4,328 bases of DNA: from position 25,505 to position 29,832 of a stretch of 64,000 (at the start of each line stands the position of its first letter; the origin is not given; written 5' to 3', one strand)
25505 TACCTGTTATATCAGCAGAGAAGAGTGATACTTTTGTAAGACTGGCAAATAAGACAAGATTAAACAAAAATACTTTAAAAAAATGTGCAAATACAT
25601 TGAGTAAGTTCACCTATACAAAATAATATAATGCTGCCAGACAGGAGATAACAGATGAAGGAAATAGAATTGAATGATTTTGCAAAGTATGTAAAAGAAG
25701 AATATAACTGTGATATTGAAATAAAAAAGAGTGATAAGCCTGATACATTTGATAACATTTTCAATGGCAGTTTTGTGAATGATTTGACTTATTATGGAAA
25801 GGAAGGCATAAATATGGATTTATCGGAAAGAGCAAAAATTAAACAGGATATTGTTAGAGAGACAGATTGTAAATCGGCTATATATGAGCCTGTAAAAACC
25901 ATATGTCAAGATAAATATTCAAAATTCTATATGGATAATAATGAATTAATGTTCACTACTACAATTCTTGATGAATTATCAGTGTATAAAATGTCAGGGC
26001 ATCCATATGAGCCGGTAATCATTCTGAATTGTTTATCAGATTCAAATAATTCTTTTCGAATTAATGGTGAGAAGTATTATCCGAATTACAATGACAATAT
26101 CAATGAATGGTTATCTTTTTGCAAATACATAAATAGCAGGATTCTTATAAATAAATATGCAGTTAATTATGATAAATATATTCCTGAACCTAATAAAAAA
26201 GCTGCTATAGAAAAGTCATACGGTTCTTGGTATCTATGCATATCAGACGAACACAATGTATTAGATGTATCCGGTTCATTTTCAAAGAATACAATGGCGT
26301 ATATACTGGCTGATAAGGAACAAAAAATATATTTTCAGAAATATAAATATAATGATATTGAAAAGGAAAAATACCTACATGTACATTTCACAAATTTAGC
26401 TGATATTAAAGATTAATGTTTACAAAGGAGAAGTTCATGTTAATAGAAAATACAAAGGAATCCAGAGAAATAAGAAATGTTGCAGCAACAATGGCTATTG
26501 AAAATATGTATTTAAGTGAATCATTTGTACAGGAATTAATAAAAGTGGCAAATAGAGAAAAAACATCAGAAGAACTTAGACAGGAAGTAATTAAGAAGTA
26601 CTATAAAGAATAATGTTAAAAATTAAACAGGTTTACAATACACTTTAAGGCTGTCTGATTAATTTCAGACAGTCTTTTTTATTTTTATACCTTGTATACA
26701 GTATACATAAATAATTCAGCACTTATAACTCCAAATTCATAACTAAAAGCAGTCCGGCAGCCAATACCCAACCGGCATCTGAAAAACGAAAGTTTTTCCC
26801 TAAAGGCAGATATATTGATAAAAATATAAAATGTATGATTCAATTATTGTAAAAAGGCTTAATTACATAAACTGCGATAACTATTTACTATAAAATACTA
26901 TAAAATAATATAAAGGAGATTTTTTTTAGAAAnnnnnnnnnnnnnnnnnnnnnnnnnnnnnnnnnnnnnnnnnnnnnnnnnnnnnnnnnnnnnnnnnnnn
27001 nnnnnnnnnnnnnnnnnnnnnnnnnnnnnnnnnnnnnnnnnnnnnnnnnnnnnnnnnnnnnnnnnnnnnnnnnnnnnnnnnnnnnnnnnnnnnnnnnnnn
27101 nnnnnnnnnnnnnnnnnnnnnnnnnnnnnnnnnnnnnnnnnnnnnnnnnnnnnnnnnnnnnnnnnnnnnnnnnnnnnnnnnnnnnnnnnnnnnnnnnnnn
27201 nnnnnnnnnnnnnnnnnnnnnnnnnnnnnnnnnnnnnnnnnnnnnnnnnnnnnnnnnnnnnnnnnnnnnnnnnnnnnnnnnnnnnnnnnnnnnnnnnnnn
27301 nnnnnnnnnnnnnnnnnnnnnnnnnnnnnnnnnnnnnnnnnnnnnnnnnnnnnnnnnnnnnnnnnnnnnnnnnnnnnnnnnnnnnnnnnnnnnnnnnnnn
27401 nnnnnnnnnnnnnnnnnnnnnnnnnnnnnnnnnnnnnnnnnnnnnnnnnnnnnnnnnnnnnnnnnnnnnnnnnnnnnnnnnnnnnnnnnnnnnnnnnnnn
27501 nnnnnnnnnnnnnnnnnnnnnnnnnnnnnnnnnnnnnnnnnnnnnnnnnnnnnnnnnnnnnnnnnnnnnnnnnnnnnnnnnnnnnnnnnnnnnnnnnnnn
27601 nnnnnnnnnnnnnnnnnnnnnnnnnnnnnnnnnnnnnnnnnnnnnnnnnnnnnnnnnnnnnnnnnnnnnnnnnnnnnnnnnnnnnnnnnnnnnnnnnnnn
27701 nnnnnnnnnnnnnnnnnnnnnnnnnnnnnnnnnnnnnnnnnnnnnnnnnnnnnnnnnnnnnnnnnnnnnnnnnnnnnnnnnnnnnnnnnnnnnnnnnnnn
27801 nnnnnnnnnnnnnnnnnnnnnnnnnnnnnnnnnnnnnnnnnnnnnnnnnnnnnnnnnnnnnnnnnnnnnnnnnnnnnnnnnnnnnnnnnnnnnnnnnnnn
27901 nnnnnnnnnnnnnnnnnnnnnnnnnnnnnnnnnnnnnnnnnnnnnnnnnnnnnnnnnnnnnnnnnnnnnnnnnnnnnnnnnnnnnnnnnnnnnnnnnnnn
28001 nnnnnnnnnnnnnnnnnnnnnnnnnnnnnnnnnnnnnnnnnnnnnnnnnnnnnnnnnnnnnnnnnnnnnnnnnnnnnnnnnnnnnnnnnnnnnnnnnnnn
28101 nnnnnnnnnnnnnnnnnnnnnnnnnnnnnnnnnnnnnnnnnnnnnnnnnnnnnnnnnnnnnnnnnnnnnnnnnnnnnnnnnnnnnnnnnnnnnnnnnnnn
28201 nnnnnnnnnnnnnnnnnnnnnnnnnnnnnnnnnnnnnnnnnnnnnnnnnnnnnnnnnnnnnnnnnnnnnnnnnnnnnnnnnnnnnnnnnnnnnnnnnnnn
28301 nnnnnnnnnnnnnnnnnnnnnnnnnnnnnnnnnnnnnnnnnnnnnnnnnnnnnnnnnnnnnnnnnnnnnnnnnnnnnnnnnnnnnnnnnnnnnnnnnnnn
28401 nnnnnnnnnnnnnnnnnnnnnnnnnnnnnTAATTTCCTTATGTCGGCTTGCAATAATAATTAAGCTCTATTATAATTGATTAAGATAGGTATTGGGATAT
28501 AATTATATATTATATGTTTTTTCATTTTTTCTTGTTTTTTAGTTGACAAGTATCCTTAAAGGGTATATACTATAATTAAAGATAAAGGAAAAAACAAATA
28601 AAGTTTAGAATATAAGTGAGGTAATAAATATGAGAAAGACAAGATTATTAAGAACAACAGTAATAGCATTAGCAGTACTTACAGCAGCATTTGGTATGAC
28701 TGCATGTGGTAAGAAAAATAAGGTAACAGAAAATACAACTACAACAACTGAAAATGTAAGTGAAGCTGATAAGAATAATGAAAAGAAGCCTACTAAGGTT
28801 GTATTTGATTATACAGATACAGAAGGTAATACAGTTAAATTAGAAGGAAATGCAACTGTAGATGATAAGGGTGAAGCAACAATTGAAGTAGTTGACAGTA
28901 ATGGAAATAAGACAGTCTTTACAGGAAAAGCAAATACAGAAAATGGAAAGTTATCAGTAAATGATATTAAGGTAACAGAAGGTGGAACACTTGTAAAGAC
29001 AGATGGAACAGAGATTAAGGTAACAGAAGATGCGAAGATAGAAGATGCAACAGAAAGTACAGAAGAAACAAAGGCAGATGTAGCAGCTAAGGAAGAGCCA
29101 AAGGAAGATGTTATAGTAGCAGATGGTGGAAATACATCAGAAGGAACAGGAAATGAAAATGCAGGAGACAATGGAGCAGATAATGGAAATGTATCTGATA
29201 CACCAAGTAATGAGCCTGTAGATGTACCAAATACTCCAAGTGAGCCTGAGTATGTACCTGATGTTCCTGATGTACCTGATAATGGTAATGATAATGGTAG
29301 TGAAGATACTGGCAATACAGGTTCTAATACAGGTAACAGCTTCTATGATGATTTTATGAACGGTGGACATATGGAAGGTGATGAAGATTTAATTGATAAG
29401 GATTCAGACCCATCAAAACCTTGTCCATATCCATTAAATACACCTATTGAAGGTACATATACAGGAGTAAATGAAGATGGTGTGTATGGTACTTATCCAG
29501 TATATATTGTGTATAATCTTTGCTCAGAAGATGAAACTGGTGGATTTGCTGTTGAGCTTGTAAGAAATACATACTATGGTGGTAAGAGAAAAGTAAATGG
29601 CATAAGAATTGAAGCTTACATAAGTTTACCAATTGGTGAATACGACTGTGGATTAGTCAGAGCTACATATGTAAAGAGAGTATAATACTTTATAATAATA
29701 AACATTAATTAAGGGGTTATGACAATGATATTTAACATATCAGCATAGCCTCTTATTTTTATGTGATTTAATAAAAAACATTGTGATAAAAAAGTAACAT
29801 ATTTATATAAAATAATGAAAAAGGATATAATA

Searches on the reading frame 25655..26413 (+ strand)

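Call 3: search_protein_families(library=pfam, proteins=[window:25655-26413:+], max_evalue=0.1)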
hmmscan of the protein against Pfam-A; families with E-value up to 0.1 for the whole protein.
window:25655-26413:+ (253 aa): 0 families

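Call 4: search_protein_families(library=padloc, proteins=[window:25655-26413:+], max_evalue=0.1)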
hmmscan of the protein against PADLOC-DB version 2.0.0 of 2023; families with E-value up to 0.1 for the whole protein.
window:25655-26413:+ (253 aa): 0 families

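Call 6: search_protein_families(library=ncbifam, proteins=[window:25655-26413:+], max_evalue=1)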
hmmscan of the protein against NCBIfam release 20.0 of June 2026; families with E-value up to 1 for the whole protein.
window:25655-26413:+ (253 aa): 0 families

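Call 7: search_protein_families(library=phrogs, proteins=[window:25655-26413:+], max_evalue=0.1)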
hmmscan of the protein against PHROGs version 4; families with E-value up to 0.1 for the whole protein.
window:25655-26413:+ (253 aa): 1 family
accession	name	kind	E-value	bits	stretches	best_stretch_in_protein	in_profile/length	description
phrog_2786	-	unknown function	0.047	14.1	1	204-237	145-178/227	-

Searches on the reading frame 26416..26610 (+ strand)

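Call 3: search_protein_families(library=pfam, proteins=[window:26416-26610:+], max_evalue=0.1)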
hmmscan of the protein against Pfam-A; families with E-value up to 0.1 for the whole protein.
window:26416-26610:+ (65 aa): 2 families
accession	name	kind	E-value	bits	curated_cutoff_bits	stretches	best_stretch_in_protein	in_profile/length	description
PF12986.12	DUF3870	-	0.003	18.2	22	1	10-63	25-75/94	Domain of unknown function (DUF3870)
PF01850.27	PIN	-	0.086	13.9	23.6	1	14-57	16-57/120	PIN domain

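Call 4: search_protein_families(library=padloc, proteins=[window:26416-26610:+], max_evalue=0.1)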
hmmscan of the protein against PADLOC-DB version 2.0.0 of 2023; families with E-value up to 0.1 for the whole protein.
window:26416-26610:+ (65 aa): 0 families

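Call 6: search_protein_families(library=ncbifam, proteins=[window:26416-26610:+], max_evalue=1)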
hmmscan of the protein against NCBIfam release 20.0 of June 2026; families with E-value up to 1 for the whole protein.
window:26416-26610:+ (65 aa): 0 families

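Call 7: search_protein_families(library=phrogs, proteins=[window:26416-26610:+], max_evalue=0.1)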
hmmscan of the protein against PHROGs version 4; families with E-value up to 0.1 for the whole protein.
window:26416-26610:+ (65 aa): 0 families

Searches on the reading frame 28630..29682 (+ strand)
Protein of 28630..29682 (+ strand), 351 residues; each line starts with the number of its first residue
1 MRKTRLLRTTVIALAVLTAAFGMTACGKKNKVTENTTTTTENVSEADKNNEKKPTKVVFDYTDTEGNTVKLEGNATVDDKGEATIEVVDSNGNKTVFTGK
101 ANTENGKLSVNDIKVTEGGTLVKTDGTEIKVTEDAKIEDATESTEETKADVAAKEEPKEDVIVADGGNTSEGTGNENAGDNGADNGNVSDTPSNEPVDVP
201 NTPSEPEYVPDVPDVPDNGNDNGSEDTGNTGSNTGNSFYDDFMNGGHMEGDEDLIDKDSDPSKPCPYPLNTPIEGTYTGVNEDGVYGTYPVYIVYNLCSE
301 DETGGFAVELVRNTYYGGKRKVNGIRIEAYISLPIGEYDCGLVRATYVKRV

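Call 3: search_protein_families(library=pfam, proteins=[window:28630-29682:+], max_evalue=0.1)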
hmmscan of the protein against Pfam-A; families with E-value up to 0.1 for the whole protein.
window:28630-29682:+ (351 aa): 1 family
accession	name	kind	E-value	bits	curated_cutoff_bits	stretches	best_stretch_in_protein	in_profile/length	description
PF25682.1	Phage_VG64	-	0.059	13.6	27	1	10-91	5-79/127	Mycobacterium phage VG64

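Call 6: search_protein_families(library=ncbifam, proteins=[window:28630-29682:+], max_evalue=1)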
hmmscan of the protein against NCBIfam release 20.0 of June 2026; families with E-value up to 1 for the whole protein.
window:28630-29682:+ (351 aa): 4 families
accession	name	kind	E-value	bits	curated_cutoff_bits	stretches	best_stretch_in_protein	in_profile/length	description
NF053527.1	lipo_Cory_WKLS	subfamily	0.0019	18.2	105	1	12-55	2-49/166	WKL family lipoprotein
NF033216.1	lipo_YgdI_YgdR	subfamily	0.0073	16.2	42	1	10-72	3-61/71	YgdI/YgdR family lipoprotein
NF047847.2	SS_mature_LptM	equivalog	0.21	11.7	27.7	1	1-29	1-23/31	LPS translocon maturation chaperone LptM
NF053514.2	JUQZ_fam_ocin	equivalog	0.56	10.5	40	0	9-95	3-99/107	BLB8/JUQZ-1 family protein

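Call 7: search_protein_families(library=phrogs, proteins=[window:28630-29682:+], max_evalue=0.1)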
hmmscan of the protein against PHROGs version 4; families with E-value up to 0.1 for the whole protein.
window:28630-29682:+ (351 aa): 2 families
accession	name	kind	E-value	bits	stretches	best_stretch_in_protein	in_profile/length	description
phrog_542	-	unknown function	0.0069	18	1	9-88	4-83/97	-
phrog_478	-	integration and excision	0.052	14.6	0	11-88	6-77/129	site-specific recombination directionality factor RDF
